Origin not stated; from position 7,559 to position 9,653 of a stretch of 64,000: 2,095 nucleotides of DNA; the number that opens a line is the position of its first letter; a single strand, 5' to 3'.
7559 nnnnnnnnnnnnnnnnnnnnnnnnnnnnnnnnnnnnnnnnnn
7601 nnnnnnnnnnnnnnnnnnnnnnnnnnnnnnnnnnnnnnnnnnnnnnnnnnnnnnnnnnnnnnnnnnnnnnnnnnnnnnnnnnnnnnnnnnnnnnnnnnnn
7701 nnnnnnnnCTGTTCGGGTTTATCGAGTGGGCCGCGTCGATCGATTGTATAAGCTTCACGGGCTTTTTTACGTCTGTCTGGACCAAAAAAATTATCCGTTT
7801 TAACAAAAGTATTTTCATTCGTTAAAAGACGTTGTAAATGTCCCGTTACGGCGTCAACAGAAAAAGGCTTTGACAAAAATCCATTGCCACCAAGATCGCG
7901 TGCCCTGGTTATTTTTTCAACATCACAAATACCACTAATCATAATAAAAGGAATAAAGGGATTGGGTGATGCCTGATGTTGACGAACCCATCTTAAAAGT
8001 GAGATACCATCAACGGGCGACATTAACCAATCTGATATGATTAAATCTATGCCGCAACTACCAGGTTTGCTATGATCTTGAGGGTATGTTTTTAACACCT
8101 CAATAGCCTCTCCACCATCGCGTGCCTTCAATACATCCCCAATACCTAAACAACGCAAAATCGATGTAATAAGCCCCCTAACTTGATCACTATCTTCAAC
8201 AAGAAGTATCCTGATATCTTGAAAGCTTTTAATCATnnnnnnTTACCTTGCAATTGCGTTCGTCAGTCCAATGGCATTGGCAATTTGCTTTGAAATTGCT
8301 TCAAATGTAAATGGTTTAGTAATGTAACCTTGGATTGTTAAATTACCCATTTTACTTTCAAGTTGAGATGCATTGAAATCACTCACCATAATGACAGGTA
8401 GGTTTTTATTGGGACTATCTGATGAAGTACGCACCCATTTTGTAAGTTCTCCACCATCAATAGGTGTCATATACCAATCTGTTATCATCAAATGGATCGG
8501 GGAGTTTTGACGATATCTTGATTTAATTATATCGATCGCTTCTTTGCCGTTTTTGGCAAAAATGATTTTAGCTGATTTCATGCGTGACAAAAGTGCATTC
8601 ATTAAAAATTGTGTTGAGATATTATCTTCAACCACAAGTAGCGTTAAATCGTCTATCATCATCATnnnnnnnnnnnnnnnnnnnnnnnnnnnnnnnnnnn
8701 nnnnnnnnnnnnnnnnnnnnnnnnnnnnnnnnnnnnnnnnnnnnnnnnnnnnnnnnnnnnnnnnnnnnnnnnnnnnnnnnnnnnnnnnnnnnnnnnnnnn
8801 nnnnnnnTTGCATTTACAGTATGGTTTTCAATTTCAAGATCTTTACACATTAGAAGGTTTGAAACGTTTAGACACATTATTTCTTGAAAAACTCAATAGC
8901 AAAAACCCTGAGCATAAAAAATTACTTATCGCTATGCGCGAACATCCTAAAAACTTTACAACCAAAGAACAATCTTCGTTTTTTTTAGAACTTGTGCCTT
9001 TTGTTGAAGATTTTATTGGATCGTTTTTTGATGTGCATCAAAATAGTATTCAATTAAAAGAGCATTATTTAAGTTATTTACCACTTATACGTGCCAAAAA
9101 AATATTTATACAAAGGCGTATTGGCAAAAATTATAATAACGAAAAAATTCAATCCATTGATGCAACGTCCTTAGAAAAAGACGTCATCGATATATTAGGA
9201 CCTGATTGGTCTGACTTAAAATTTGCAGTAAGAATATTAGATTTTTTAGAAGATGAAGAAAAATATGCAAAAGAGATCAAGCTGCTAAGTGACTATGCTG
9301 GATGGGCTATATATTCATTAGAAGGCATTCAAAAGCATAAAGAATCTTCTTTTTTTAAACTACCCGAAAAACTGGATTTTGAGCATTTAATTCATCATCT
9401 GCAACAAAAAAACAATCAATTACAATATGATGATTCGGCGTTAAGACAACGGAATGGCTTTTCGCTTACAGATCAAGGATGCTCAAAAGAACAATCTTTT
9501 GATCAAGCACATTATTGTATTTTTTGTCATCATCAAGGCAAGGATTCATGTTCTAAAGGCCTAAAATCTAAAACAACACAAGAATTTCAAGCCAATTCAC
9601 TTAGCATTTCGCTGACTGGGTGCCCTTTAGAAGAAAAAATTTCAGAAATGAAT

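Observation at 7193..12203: Orphan REC plus REC-Hpt phosphorelay pair divergently arranged with an 1131-aa fused NfnAB/SudAB-like flavoprotein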

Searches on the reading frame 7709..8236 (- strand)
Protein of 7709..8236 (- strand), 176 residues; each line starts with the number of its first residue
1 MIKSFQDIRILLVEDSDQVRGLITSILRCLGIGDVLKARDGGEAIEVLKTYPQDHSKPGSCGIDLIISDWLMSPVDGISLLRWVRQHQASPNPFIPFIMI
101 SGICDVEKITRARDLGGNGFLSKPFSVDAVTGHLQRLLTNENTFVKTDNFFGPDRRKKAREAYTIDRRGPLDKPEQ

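Call 75: search_protein_representatives(protein=window:7709-8236:-)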
Query: 176 residues. Proteins with E-value up to 0.001 (for the whole library): 38076; up to 1e-10: 2529; up to 1e-30: 35. The best 150 are listed.
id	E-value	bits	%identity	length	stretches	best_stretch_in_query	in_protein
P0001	6.5e-107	371.1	94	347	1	1-176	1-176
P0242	4.7e-43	163.1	51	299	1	5-159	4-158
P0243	3.9e-42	160.1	45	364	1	6-170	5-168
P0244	1.3e-40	155.2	45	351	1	4-168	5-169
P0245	8.9e-40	152.4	45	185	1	9-168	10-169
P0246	1.5e-37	145.2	45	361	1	8-159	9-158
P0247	3.4e-37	144.0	44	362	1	4-174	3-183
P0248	4.3e-36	140.4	36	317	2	8-155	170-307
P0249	8.2e-36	139.5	46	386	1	5-160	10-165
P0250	1.1e-35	139.1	38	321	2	4-168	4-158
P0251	2.0e-35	138.3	42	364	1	8-163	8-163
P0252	2.5e-35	137.9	42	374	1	6-172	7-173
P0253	2.7e-35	137.8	42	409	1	5-169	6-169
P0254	4.4e-35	137.1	43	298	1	4-168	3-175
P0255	7.9e-34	133.1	49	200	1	7-147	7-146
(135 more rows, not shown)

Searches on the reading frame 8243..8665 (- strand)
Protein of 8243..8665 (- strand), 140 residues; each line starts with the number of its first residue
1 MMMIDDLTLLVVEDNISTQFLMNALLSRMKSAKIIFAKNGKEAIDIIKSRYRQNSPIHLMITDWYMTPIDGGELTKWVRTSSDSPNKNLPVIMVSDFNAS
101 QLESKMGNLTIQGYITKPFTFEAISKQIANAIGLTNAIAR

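Call 3: search_protein_families(library=pfam, proteins=[window:8243-8665:-], max_evalue=1)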
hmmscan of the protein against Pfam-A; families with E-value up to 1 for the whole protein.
window:8243-8665:- (140 aa): 2 families
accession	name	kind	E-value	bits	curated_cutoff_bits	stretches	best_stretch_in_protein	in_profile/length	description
PF00072.30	Response_reg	-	4.7e-16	59.4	30.2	1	10-128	2-110/111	Response regulator receiver domain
PF05075.19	DUF684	-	0.098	12.1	25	1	4-60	21-76/338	Protein of unknown function (DUF684)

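Call 4: search_protein_families(library=ncbifam, proteins=[window:8243-8665:-], max_evalue=0.1)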
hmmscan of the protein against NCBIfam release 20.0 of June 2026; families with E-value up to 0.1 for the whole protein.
window:8243-8665:- (140 aa): 52 families (the best 25 are shown)
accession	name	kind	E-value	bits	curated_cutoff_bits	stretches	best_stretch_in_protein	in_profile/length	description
NF007901.0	PRK10610.1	equivalog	6.1e-10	39.3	189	1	5-128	4-120/129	chemotaxis response regulator CheY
NF041866.1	EpsW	equivalog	2.4e-09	36.9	200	1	2-132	1-125/131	exopolysaccharide biosynthesis response regulator EpsW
NF045901.1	HisKinLetSLeg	equivalog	3.1e-09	35.4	1650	1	6-132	671-789/906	two-component system sensor histidine kinase LetS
NF008318.0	PRK11107.1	equivalog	3.6e-09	35.3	890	1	6-128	667-781/920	two-component sensor histidine kinase BarA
NF033120.0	vanR_FM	exception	4.1e-09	36.4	460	1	6-121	3-107/231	vancomycin resistance response regulator transcription factor, VanR-F/VanR-M family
TIGR02154.1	PhoB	equivalog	4.2e-09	36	296.2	1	8-125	4-113/226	phosphate regulon transcriptional regulator PhoB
TIGR02875.1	spore_0_A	equivalog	1.3e-08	34.4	200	1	7-132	3-122/262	sporulation transcription factor Spo0A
NF050064.1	BlResRespRegCbrR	equivalog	1.5e-08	34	600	1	26-131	143-240/415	bile resistance response regulator CbrR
NF052596.1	RR_EAL_PvrR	equivalog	4.7e-07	28.8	580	1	7-130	4-123/398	response regulator cyclic di-GMP phosphodiesterase PvrR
NF041734.1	resp_reg_RppA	equivalog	5.9e-07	29.1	250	1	9-124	3-110/229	two-component system response regulator RppA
NF046020.1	HisKinCckABruc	equivalog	6.2e-07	27.7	1000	1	8-130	751-865/868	cell cycle histidine kinase CckA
NF007689.0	PRK10365.1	equivalog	6.4e-07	28.5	760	1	2-138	1-127/441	sigma-54-dependent response regulator transcription factor ZraR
NF046026.1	HisKinCckACaul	equivalog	1.6e-06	26.6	1000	1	9-128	561-672/678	cell cycle histidine kinase CckA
NF011874.0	PRK15347.1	equivalog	1.6e-06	26.5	852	1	7-131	691-809/921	two component system sensor kinase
NF045944.1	ResRegRpaBCyano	equivalog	2e-06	27.3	330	1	10-129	1-109/229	response regulator transcription factor RpaB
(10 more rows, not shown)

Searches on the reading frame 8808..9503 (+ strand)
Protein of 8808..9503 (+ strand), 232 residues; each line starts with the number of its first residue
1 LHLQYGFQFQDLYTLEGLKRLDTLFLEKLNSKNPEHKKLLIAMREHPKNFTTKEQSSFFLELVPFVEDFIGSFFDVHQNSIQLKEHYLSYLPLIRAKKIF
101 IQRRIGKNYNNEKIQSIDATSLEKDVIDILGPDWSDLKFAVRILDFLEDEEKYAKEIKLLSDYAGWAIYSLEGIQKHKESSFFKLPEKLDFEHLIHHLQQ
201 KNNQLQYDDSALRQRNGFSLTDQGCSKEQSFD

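Call 74: search_solved_structures(query=A6, max_evalue=10, show_alignments=0)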
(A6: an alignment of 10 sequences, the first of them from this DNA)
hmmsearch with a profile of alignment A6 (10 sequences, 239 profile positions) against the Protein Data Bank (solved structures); distinct sequences matched with E-value up to 10: 1.
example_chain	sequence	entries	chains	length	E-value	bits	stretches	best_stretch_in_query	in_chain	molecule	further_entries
6vme_E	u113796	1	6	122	0.81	12.3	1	73-131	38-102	Vacuolar protein sorting-associated protein 28 homolog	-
